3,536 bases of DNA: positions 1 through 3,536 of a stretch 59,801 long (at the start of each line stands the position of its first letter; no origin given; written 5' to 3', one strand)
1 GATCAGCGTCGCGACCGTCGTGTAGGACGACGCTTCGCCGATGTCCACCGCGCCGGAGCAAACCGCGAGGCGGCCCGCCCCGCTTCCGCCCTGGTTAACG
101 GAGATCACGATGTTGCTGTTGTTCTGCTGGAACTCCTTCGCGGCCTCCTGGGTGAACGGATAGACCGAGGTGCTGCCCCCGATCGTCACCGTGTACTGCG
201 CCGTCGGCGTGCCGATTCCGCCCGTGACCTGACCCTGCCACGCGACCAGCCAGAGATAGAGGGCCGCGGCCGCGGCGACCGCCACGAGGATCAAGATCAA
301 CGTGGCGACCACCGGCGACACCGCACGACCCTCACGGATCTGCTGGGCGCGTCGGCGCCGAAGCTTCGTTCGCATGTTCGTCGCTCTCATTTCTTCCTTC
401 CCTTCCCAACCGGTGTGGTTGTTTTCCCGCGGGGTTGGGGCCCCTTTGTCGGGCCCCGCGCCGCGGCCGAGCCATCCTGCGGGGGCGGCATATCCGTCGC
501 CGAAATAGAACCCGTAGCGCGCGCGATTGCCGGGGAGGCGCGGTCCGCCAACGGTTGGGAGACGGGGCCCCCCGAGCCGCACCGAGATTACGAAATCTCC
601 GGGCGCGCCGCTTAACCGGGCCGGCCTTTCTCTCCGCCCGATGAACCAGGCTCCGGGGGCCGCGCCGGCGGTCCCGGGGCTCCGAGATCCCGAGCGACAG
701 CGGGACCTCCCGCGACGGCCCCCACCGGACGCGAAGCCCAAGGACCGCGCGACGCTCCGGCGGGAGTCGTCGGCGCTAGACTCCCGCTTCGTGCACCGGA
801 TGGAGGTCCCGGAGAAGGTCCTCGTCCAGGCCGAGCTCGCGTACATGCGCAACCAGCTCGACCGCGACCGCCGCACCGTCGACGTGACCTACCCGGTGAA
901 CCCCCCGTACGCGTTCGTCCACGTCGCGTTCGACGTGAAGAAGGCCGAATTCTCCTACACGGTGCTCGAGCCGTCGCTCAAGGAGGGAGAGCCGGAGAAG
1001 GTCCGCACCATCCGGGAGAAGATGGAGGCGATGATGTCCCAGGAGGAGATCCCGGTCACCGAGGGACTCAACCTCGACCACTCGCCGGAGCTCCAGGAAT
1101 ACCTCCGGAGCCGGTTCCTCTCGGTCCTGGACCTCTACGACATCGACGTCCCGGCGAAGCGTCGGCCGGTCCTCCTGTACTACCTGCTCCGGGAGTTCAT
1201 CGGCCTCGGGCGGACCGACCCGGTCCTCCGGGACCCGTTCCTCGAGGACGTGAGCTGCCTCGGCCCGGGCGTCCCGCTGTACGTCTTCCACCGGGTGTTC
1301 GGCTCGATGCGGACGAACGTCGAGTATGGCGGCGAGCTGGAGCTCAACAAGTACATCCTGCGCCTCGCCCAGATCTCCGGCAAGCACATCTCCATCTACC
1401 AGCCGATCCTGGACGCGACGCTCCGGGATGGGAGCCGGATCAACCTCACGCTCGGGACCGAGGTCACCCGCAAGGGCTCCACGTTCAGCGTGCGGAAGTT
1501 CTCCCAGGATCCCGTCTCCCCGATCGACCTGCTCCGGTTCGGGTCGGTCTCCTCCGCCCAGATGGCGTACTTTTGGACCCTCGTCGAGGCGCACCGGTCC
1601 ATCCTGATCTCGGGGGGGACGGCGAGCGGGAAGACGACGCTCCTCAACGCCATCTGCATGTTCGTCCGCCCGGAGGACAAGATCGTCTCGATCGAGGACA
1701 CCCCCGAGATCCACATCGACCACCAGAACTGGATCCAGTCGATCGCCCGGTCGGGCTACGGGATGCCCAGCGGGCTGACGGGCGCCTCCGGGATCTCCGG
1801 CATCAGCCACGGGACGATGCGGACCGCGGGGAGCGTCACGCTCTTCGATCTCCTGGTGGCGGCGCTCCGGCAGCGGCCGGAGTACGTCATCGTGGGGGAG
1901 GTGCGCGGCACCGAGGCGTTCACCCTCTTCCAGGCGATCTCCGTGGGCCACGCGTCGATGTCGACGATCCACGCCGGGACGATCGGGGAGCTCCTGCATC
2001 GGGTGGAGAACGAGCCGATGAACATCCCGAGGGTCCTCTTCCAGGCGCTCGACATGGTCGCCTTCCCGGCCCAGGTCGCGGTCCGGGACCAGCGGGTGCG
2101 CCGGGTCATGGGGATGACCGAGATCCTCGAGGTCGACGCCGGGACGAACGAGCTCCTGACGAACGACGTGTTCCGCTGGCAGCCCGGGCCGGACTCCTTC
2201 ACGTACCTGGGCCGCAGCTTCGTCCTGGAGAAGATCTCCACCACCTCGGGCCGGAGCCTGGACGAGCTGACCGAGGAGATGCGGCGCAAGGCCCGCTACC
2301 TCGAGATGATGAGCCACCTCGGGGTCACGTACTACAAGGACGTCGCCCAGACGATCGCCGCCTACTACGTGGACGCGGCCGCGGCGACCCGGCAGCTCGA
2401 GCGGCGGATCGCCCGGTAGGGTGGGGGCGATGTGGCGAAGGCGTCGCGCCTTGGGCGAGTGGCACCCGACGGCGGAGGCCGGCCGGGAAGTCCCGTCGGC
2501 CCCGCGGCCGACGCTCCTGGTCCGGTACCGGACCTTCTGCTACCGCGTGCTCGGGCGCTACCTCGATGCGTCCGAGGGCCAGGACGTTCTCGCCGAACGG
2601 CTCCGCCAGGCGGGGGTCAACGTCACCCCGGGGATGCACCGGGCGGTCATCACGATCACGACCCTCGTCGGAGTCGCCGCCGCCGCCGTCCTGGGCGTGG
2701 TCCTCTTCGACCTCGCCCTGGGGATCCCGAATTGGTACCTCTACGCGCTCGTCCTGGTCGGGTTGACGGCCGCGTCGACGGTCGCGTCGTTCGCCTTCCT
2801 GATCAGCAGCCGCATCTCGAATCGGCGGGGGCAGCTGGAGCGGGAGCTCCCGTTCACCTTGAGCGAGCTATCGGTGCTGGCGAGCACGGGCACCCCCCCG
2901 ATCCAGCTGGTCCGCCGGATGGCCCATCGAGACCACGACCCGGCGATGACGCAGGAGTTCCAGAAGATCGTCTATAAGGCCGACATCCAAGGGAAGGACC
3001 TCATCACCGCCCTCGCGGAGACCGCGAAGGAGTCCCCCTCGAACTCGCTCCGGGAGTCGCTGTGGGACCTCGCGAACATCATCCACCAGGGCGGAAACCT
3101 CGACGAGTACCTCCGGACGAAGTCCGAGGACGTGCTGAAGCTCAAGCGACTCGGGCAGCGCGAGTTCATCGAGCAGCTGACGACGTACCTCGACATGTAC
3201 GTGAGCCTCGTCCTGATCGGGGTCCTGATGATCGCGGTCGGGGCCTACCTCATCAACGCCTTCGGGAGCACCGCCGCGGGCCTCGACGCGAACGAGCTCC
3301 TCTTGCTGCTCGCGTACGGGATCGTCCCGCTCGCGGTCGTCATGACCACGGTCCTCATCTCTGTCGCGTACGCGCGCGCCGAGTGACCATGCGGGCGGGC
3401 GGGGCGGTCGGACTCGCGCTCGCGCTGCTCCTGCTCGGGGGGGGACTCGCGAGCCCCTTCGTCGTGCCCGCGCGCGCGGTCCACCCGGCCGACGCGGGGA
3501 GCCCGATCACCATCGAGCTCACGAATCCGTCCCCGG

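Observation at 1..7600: Type IV filament locus adjacent to a phosphate-binding protein that carries a pilin-type signal peptide (bindosome-like arrangement)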

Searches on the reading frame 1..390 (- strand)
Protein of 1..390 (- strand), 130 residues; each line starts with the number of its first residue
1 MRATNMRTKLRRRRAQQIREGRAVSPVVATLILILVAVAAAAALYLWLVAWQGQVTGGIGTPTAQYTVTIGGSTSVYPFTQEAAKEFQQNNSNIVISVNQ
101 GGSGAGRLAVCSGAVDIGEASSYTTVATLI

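Call 6: search_protein_families(library=pfam, proteins=[window:1-390:-], max_evalue=0.01)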
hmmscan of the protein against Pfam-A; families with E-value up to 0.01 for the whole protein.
window:1-390:- (130 aa): 1 family
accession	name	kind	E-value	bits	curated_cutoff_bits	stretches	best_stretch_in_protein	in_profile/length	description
PF12849.12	PBP_like_2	-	1.5e-08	35.2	27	1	61-121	5-65/267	PBP superfamily domain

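Call 8: find_homologous_proteins(query=window:1-390:-, max_evalue=0.001)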
Query window:1-390:- (130 aa): 13 proteins with E <= 0.001 among 397 candidates.
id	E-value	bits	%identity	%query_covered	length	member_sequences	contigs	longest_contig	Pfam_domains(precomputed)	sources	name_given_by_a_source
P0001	2.3e-74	265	100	100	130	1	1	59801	PF12849.13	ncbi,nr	ncbi:MAG TPA: substrate-binding domain-containing protein, partial [Thermoplasmata archaeon]|nr:subs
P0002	3.7e-47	177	70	96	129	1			PF12849.13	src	-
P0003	8.3e-44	166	78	82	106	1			-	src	-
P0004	2.3e-42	162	66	95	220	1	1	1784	PF12849.13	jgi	jgi:flagellin-like protein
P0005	6.8e-41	157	72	85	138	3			PF12849.13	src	-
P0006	2.0e-38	149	68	62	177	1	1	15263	PF12849.13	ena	-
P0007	7.6e-33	131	66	82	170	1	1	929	PF12849.13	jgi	-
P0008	7.6e-33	131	66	75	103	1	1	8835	PF12849.13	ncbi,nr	ncbi:MAG: hypothetical protein L3K02_06085, partial [Thermoplasmata archaeon]|nr:hypothetical protei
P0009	3.7e-31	126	66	69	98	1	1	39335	-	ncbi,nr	ncbi:MAG TPA: archaellin/type IV pilin N-terminal domain-containing protein, partial [Thermoplasmata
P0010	1.3e-30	124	77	62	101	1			-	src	-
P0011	9.6e-26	108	73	62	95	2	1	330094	-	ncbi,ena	-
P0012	8.2e-16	76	72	41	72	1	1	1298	-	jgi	jgi:flagellin-like protein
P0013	3.2e-7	48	39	75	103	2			-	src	-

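Call 10: find_encoding_contigs(protein=P0011, flank=10000, max_places=4)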
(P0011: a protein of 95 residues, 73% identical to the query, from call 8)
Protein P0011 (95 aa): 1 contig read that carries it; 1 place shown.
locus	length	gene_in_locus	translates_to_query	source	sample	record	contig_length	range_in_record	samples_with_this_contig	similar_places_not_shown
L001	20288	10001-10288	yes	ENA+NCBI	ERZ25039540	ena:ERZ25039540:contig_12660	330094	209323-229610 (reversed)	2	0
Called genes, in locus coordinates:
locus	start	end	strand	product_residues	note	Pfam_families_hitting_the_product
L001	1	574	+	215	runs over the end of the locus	PF00702:Hydrolase, PF12710:HAD (faint), PF13419:HAD_2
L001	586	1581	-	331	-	PF03486:HI0933_like (faint), PF07992:Pyr_redox_2, PF00890:FAD_binding_2 (faint), PF01134:GIDA (weak), PF01266:DAO (faint)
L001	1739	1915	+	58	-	PF04014:MazE_antitoxin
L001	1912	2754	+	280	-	PF01895:PhoU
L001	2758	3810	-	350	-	-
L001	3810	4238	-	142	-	-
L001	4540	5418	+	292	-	-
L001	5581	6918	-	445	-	PF00482:T2SSF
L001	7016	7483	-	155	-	PF00482:T2SSF, PF27448:Rph_4th (weak)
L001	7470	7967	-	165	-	-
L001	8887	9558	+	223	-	-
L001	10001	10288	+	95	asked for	-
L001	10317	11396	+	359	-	PF12849:PBP_like_2 (faint)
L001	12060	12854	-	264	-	PF13620:CarboxypepD_reg (faint)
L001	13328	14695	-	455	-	PF00202:Aminotran_3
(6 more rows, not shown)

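Call 11: find_encoding_contigs(protein=P0009, flank=10000, max_places=4)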
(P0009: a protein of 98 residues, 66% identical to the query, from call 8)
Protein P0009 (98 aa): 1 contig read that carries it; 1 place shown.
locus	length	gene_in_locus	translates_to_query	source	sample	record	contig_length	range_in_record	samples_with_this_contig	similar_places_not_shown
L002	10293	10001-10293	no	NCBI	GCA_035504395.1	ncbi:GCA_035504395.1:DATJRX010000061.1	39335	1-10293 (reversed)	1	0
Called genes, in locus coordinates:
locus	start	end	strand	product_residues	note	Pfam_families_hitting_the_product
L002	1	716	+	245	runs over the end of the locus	PF01895:PhoU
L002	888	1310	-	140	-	-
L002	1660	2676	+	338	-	PF04014:MazE_antitoxin (weak), PF01895:PhoU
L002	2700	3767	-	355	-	-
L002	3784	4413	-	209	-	-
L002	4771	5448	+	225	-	-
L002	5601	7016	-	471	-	PF00482:T2SSF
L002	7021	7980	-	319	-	PF00482:T2SSF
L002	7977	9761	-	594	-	PF23990:PilB3_N (faint), PF00437:T2SSE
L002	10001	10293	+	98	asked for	?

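Call 55: search_protein_families(library=ncbifam, proteins=[window:1-390:-], max_evalue=0.01)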
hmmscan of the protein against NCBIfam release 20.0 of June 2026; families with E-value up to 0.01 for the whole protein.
window:1-390:- (130 aa): 6 families
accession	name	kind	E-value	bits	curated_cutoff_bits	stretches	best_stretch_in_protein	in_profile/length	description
TIGR02136.1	ptsS_2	subfamily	1e-16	61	206.6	1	33-121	9-94/295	phosphate ABC transporter substrate-binding protein PstS family protein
TIGR02537.2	arch_flag_Nterm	domain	2.7e-07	29.9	20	1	22-49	3-30/33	archaellin/type IV pilin N-terminal domain-containing protein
TIGR00975.1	3a0107s03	equivalog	2.8e-05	23.4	205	1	69-123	2-57/315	phosphate ABC transporter substrate-binding protein PstS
TIGR04505.1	PtsS_plasma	equivalog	3.7e-05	23.3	175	1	63-122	26-84/334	phosphate ABC transporter substrate-binding protein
NF007130.1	PRK09575.1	equivalog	0.0046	16.3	445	1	25-96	154-224/435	MATE family efflux transporter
NF038083.1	CU044_5270_fam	subfamily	0.0064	16.3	100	1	9-71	7-71/284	CU044_5270 family protein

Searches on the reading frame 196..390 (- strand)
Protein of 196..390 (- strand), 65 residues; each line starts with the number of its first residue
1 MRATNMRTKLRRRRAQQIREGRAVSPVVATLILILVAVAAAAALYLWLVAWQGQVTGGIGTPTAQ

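Call 56: search_protein_families(library=pfam, proteins=[window:196-390:-], max_evalue=10)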
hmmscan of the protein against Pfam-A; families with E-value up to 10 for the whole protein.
seq(65 aa): 6 families
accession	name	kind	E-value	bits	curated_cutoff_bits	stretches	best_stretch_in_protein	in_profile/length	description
PF19953.4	EACC1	-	0.043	14.2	23.6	1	4-54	20-69/107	Effector Associated Constant Component 1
PF00487.30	FA_desaturase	-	0.079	13.1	29.7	1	7-51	125-168/253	Fatty acid desaturase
PF10907.13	DUF2749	-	0.089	13.3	25.5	1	29-64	4-42/72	Protein of unknown function (DUF2749)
PF07790.16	Pilin_N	-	0.15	13.4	25.2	1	22-44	1-23/78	Archaeal Type IV pilin, N-terminal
PF25587.1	Rv2743c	-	0.32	11.1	27.7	1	4-63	15-73/237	Rv2743c family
PF09049.15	SNN_transmemb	-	0.44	11.1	25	1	28-46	11-29/32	Stannin transmembrane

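Call 78: search_solved_structures(query=window:196-390:-, max_evalue=1, show_alignments=3)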
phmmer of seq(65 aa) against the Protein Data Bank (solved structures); distinct sequences matched with E-value up to 1: 6.
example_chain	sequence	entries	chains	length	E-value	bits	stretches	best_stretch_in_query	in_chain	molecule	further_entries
5kyh_A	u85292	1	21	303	0.00015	25.3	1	24-57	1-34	Iho670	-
3j1r_A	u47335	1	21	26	0.00015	25.3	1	24-48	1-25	archaeal adhesion filament core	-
6z0h_A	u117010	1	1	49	0.014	19.2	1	18-57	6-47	Triggering receptor expressed on myeloid cells 2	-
6z0g_A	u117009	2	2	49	0.061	17.1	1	18-57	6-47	Triggering receptor expressed on myeloid cells 2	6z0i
8fk7_A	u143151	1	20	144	0.091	16.6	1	22-54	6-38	Flagellin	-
8gi2_A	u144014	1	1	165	0.42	14.5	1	18-54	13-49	Natrinema pilin, PilA2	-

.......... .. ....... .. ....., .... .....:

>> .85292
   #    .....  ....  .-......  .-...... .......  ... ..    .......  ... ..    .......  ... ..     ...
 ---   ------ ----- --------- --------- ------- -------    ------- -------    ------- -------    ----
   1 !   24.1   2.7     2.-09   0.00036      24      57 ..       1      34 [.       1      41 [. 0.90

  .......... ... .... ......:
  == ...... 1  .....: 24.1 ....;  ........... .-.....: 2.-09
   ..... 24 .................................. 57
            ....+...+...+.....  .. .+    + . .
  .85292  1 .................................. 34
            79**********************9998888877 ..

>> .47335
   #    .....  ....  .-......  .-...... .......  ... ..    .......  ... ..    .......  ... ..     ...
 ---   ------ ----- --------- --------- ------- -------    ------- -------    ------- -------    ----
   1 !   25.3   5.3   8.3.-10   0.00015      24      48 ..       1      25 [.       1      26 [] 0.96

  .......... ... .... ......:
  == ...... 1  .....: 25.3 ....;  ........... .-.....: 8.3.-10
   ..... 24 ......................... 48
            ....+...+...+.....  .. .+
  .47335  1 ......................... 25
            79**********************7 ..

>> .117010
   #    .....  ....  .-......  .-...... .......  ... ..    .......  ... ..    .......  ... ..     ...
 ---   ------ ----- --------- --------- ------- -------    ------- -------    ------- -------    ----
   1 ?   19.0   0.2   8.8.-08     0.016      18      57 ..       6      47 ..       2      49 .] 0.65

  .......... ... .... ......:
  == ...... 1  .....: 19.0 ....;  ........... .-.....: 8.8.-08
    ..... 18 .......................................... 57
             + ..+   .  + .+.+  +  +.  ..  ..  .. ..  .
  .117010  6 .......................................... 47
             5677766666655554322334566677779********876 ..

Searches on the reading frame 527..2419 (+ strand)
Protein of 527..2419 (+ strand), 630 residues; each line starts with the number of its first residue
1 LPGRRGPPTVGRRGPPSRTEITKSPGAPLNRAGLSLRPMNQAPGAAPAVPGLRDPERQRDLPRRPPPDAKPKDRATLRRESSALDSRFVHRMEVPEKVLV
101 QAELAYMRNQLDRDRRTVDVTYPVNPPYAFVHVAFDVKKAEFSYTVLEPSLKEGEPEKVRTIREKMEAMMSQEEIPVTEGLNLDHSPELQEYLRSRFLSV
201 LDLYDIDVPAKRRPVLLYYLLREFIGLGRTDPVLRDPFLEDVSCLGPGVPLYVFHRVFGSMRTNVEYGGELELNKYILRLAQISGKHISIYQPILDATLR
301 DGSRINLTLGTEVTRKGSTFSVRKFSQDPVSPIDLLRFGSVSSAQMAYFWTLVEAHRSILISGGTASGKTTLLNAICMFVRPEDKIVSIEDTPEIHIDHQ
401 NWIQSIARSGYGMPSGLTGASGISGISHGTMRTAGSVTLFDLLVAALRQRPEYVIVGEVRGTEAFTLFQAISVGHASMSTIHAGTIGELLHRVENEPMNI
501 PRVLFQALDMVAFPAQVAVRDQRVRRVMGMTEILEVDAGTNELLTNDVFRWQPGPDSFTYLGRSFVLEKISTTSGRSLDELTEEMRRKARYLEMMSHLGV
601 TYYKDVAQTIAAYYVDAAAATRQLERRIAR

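Call 6: search_protein_families(library=pfam, proteins=[window:527-2419:+], max_evalue=0.01)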
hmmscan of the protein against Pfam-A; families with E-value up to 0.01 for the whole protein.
window:527-2419:+ (630 aa): 6 families
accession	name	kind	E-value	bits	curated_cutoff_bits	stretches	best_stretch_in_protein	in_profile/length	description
PF00437.27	T2SSE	-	4.4e-33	114.9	24.9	1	292-511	70-272/370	Type II/IV secretion system protein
PF23989.1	PilB3_C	-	3.9e-05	24.2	27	1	564-625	10-71/83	PilB3-like, C-terminal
PF13476.12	AAA_23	-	0.001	20.2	27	1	358-378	21-41/201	AAA domain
PF13555.12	AAA_29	-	0.0017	18.5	27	1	357-384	23-50/61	P-loop containing region of AAA domain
PF20720.3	nSTAND3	-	0.003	17.7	27.2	1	352-395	13-57/155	Novel STAND NTPase 3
PF00005.33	ABC_tran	-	0.0052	17.8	25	0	355-393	10-48/137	ABC transporter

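Call 55: search_protein_families(library=ncbifam, proteins=[window:527-2419:+], max_evalue=0.01)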
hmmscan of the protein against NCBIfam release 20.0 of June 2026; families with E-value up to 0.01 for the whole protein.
window:527-2419:+ (630 aa): 21 families
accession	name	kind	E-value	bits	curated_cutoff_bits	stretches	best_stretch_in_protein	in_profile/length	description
NF058587.1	archaellum_moto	equivalog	6.9e-117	391.3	550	1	112-614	24-518/527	archaellum flagellar ATPase motor FlaI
NF053672.1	bindosome_BasE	exception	1.6e-53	182.2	1000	1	216-616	128-510/512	bindosome assembly system ATPase subunit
TIGR03819.1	heli_sec_ATPase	hypoth_equivalog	6.7e-43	147.2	373.15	2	220-410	45-232/340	TadA family conjugal transfer-associated ATPase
TIGR02788.1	VirB11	equivalog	7.1e-31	107.4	249.95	3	349-407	137-195/308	P-type DNA transfer ATPase VirB11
TIGR02782.1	TrbB_P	equivalog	1.4e-30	106.7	304.55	2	276-405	57-188/303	P-type conjugative transfer ATPase TrbB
NF010469.0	PRK13894.1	subfamily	6.6e-28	98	508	2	279-405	73-201/320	conjugal transfer ATPase TrbB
NF010475.0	PRK13900.1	equivalog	1.5e-24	86.7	389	1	352-485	156-271/333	type IV secretion system ATPase VirB11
NF010407.0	PRK13833.1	subfamily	2.1e-21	76.7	499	2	316-403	104-194/323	conjugal transfer protein TrbB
NF010425.0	PRK13851.1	equivalog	2.5e-14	52.9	461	1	348-483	154-270/344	type IV secretion system protein VirB11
NF007755.0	PRK10436.1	equivalog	3.4e-14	52.3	617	2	423-511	261-349/465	type II secretion system protein GspE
NF041000.1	ATPase_ComGA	equivalog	9.9e-14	51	300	2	438-495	186-244/267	competence type IV pilus ATPase ComGA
TIGR02533.1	type_II_gspE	equivalog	1.1e-10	40.8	630.25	2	423-488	285-351/486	type II secretion system ATPase GspE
TIGR02525.1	plasmid_TraJ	equivalog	1.9e-10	40.2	368.3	2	442-513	217-291/372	plasmid transfer ATPase TraJ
TIGR01420.1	pilT_fam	subfamily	5.1e-10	39.1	319.1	1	441-522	186-271/343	PilT/PilU family type 4a pilus ATPase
TIGR02538.1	type_IV_pilB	equivalog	1.7e-09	36.8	675.65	1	424-495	359-431/564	type IV-A pilus assembly ATPase PilB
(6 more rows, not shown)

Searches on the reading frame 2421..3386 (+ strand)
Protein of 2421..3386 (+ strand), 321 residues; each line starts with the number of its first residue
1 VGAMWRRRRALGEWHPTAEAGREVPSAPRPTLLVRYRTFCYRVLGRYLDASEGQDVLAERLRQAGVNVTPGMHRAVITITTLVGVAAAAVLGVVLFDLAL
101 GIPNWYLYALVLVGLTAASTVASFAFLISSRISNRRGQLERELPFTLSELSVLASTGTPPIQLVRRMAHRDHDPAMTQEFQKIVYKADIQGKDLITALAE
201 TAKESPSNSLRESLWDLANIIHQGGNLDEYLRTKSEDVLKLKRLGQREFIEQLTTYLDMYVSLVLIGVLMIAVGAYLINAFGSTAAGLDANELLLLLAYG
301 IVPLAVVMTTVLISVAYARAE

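Call 6: search_protein_families(library=pfam, proteins=[window:2421-3386:+], max_evalue=0.01)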
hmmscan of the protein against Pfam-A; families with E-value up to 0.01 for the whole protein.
window:2421-3386:+ (321 aa): 2 families
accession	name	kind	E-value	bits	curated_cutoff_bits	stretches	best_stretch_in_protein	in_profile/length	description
PF00482.28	T2SSF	-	4e-13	49.9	25.2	1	147-273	2-123/125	Type II secretion system (T2SS), protein F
PF21944.1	Hemotin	-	0.0045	17.1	27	1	107-153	4-53/74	Hemotin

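Call 55: search_protein_families(library=ncbifam, proteins=[window:2421-3386:+], max_evalue=0.01)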
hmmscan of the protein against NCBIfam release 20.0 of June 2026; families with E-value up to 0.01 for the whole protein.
window:2421-3386:+ (321 aa): 6 families
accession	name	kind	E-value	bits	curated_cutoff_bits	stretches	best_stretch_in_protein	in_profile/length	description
NF004704.2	PRK06041.1-2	equivalog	1.9e-15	56.6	550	1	82-273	21-208/555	archaellar assembly protein ArlJ/FlaJ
NF046075.1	UpsF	equivalog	1.1e-08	34.3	400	1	111-273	56-219/484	membrane pilin protein UpsF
NF053673.1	bindosome_BasF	exception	1.8e-06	26.8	1300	1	129-278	191-340/656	bindosome assembly system membrane anchoring protein BasF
NF004705.1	PRK06041.1-3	equivalog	3e-05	23.2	400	1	141-311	5-168/465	archaellar assembly protein ArlJ/FlaJ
TIGR04222.1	near_uncomplex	domain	0.0021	17.7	43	1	57-121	117-181/229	TIGR04222 domain-containing membrane protein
NF004703.2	PRK06041.1-1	equivalog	0.0074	14.7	570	1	138-276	35-177/525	archaellar assembly protein ArlJ/FlaJ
